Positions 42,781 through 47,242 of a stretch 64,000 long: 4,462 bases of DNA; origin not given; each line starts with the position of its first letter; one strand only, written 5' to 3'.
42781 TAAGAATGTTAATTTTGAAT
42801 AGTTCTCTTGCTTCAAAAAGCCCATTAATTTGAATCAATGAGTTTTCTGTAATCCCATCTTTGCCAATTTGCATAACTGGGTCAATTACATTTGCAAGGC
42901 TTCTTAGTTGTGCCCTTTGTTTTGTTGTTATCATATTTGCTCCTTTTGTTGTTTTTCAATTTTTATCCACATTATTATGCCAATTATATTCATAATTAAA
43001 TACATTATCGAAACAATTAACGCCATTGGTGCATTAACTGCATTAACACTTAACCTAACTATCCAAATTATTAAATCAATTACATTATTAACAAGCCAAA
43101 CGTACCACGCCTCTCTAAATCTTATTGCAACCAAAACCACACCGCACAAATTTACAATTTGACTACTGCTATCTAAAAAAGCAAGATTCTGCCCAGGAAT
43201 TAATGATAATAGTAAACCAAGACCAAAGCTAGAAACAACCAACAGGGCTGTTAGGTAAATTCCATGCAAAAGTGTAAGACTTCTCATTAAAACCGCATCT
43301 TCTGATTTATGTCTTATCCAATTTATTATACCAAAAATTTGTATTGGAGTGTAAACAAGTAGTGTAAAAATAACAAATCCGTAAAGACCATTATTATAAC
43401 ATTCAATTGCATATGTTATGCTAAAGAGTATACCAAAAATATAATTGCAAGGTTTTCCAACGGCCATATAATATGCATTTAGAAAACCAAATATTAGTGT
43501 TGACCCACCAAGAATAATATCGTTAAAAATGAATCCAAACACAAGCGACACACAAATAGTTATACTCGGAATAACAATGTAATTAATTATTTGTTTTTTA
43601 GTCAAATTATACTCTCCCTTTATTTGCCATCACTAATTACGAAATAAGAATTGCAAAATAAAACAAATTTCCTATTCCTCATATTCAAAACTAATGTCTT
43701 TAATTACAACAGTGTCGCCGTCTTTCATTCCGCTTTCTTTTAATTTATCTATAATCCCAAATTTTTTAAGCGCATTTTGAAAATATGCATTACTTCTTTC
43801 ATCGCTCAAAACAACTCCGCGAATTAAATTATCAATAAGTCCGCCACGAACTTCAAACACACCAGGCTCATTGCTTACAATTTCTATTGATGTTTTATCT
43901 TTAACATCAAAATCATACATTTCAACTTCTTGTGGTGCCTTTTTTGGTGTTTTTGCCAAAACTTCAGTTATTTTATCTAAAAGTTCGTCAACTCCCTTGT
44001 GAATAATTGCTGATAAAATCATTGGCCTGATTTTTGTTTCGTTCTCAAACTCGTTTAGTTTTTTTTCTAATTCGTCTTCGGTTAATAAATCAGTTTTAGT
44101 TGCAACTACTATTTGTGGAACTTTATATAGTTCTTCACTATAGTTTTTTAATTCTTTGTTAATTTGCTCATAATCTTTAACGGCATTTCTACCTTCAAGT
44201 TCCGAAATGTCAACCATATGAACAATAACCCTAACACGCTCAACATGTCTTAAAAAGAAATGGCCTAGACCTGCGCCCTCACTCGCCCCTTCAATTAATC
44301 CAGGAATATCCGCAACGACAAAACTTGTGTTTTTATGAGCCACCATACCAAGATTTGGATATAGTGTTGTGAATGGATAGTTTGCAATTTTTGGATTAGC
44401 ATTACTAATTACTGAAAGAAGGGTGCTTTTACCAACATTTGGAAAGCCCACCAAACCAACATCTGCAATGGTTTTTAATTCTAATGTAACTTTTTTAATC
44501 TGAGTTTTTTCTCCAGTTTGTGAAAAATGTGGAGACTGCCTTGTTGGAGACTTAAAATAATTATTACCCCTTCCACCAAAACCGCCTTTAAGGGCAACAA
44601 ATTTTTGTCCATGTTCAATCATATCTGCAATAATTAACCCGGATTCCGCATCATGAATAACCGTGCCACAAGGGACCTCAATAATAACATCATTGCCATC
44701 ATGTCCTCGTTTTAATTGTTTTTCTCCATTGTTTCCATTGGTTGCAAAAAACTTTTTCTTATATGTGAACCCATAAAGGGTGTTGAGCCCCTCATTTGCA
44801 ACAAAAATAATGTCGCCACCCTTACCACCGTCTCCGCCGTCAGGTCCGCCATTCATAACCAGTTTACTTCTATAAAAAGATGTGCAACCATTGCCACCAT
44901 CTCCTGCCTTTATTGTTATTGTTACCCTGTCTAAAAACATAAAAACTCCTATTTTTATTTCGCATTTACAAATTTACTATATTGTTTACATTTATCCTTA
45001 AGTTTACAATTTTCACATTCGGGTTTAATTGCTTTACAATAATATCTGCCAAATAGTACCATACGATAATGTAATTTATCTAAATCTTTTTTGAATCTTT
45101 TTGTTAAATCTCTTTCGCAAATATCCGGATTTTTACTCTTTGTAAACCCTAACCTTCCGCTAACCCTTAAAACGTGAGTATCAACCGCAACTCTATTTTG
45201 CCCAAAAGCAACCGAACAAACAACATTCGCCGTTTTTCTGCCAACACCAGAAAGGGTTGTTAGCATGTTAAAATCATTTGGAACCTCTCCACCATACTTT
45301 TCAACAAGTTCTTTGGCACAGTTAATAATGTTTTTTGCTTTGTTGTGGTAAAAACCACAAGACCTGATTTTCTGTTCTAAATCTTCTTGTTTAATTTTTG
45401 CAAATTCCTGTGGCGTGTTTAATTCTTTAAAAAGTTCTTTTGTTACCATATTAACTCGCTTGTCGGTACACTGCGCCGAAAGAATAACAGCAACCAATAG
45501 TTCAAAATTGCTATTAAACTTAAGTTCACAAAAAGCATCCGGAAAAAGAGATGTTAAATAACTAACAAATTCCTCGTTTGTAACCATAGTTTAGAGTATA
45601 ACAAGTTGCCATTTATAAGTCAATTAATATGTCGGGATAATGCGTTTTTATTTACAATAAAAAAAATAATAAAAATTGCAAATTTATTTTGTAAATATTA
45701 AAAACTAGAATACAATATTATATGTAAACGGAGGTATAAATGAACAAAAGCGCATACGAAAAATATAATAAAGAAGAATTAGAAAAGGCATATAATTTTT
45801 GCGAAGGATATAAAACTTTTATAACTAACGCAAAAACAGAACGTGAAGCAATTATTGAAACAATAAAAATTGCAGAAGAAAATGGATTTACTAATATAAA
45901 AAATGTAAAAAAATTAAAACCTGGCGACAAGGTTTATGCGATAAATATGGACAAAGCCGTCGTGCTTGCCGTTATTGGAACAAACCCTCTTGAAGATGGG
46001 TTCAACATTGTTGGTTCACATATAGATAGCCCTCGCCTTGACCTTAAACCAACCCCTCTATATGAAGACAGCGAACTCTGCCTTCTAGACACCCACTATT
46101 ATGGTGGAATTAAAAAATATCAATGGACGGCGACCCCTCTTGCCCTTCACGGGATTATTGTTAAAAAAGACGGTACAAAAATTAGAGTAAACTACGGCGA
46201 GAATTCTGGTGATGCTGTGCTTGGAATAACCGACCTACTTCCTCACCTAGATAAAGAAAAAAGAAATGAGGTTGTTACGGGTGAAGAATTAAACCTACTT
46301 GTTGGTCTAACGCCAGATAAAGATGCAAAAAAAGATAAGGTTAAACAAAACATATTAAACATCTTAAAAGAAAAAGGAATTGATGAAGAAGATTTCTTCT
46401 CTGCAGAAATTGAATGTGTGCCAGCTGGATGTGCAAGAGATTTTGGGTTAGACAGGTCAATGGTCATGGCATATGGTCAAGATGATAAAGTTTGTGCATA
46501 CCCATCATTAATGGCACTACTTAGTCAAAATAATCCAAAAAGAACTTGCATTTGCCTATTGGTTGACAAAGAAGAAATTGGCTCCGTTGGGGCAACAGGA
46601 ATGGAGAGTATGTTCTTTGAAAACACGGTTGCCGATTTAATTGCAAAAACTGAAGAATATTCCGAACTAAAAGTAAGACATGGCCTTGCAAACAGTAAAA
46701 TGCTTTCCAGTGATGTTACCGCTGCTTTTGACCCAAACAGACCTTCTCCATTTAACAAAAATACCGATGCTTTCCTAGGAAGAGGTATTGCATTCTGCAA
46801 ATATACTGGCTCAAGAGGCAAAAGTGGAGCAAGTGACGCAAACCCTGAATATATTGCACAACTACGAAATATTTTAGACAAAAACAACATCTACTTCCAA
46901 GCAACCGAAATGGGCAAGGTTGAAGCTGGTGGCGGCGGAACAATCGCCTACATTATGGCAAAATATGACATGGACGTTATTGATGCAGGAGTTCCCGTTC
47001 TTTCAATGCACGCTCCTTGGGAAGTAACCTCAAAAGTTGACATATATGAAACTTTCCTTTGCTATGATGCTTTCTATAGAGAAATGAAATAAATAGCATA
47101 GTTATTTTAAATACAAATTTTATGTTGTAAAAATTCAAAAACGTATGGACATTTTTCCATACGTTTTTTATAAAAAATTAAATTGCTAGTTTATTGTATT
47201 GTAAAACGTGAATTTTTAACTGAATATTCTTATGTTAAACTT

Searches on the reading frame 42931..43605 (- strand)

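Call 56: search_protein_families(library=pfam, proteins=[window:42931-43605:-], max_evalue=0.001)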
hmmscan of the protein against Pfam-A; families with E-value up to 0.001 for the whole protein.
window:42931-43605:- (224 aa): 1 family
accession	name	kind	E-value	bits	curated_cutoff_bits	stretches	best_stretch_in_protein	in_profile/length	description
PF04973.17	NMN_transporter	-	9.9e-27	94.5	27.3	1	36-215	7-175/175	Nicotinamide mononucleotide transporter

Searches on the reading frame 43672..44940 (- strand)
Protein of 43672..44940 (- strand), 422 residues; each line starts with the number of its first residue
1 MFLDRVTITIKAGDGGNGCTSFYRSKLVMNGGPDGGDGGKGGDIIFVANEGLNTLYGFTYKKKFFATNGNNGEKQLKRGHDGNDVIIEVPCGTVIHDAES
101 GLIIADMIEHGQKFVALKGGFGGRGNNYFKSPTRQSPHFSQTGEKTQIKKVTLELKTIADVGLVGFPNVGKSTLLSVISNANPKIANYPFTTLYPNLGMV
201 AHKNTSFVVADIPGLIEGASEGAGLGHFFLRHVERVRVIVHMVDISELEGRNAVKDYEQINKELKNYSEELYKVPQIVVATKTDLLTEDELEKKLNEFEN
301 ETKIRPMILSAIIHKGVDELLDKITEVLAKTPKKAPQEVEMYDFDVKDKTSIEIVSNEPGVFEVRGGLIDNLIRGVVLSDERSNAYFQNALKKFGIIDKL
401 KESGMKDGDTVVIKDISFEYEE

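Call 56: search_protein_families(library=pfam, proteins=[window:43672-44940:-], max_evalue=0.001)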
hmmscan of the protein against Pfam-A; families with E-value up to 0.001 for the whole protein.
window:43672-44940:- (422 aa): 6 families
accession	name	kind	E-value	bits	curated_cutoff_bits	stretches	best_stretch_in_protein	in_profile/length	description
PF01018.28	GTP1_OBG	-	7.6e-57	191.7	27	1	4-157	2-155/155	GTP1/OBG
PF01926.29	MMR_HSR1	-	4.4e-27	94.9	21.9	1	160-282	1-113/113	50S ribosome-binding GTPase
PF09269.16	DUF1967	-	1.9e-18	66.7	27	1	354-420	3-70/70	Domain of unknown function (DUF1967)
PF02421.24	FeoB_N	-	4.3e-13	49.5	27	1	161-324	3-156/156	Ferrous iron transport protein B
PF00025.27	Arf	-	2.4e-06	27.6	22.3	1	161-326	17-172/174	ADP-ribosylation factor family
PF04670.18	Gtr1_RagA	-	0.00072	19.5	22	0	163-302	4-140/232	Gtr1/RagA G protein conserved region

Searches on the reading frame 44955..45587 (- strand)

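Call 56: search_protein_families(library=pfam, proteins=[window:44955-45587:-], max_evalue=0.001)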
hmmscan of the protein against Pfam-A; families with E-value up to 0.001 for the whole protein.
window:44955-45587:- (210 aa): 3 families
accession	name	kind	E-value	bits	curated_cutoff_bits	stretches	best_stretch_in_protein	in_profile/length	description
PF00730.31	HhH-GPD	-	3.4e-27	95.3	26.2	1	32-166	1-107/108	HhH-GPD superfamily base excision DNA repair protein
PF00633.29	HHH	-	1.2e-06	28.5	24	1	97-125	1-29/30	Helix-hairpin-helix motif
PF22175.2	Ogg-HhH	-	3.9e-05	23.7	27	1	28-154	21-150/173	8-oxoguanine DNA glycosylase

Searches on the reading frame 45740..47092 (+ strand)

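Call 56: search_protein_families(library=pfam, proteins=[window:45740-47092:+], max_evalue=0.001)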
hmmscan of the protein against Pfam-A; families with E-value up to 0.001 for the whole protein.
window:45740-47092:+ (450 aa): 2 families
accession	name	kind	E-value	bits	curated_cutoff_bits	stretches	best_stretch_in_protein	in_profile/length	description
PF02127.20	Peptidase_M18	-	4.5e-83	279.9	24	1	27-446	1-432/432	Aminopeptidase I zinc metalloprotease (M18)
PF05343.19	Peptidase_M42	-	6.9e-06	25.8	23.2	0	325-438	189-289/292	M42 glutamyl aminopeptidase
